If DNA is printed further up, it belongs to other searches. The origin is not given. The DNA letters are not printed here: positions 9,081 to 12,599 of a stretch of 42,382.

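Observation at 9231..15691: Two tandem ~1070-aa paralogues with gingipain-like (C25, clan CD) His/Cys motifs, no signal peptide and the highest GC content in the window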

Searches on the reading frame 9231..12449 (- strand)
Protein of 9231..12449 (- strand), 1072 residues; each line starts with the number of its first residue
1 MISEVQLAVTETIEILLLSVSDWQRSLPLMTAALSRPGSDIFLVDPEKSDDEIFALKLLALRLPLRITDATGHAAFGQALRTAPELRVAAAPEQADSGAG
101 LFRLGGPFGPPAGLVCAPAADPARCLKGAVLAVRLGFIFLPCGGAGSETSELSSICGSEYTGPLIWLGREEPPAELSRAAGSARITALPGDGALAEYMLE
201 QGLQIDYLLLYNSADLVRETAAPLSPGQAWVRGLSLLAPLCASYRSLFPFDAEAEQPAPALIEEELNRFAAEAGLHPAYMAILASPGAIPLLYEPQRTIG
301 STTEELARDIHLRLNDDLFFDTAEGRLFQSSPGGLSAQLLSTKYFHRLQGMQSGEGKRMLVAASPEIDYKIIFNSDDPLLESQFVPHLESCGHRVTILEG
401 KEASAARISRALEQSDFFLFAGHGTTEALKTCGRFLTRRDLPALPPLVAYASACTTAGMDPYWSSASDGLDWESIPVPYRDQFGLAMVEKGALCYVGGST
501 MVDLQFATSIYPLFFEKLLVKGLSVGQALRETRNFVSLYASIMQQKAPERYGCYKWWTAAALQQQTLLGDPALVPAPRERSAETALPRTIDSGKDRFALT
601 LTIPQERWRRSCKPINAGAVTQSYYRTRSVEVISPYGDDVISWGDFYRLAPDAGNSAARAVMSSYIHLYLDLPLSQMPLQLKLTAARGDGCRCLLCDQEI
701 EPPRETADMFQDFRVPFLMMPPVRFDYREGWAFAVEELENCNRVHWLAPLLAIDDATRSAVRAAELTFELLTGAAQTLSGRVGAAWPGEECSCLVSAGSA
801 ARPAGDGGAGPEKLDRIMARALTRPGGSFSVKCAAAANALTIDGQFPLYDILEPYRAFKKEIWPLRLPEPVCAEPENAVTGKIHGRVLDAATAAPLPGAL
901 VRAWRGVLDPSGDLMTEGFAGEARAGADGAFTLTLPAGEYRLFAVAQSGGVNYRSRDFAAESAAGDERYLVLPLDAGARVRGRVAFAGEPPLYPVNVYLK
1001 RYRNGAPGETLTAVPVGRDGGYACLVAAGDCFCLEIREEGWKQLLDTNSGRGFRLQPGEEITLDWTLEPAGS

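Call 3: search_protein_families(library=pfam, proteins=[window:9231-12449:-], max_evalue=1)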
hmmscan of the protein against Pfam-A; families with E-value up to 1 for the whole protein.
window:9231-12449:- (1072 aa): 4 families
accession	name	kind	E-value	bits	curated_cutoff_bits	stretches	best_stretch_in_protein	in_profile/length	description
PF13620.12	CarboxypepD_reg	-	1e-06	29.4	32.3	1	883-947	2-57/82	Carboxypeptidase regulatory-like domain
PF01364.23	Peptidase_C25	-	2.1e-05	24.4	23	1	402-574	217-373/374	Peptidase family C25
PF03568.22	Peptidase_C50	-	0.0091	15.6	27.8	1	373-427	278-333/395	Peptidase family C50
PF13715.12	CarbopepD_reg_2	-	0.049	14.1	32.2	0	883-942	1-48/88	CarboxypepD_reg-like domain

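Call 5: search_protein_families(library=ncbifam, proteins=[window:9231-12449:-], max_evalue=1)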
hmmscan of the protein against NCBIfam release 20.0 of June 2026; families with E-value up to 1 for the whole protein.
window:9231-12449:- (1072 aa): 1 family
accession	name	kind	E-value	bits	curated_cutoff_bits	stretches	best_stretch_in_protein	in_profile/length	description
NF052345.1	S_layer_anammox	exception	0.069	10.4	1400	1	878-947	1310-1368/1596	Kustd1514 family S-layer glycoprotein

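Call 72: search_protein_families(library=padloc, proteins=[window:9231-12449:-], max_evalue=0.01)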
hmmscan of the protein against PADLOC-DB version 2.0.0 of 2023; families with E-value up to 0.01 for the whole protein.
window:9231-12449:- (1072 aa): 0 families
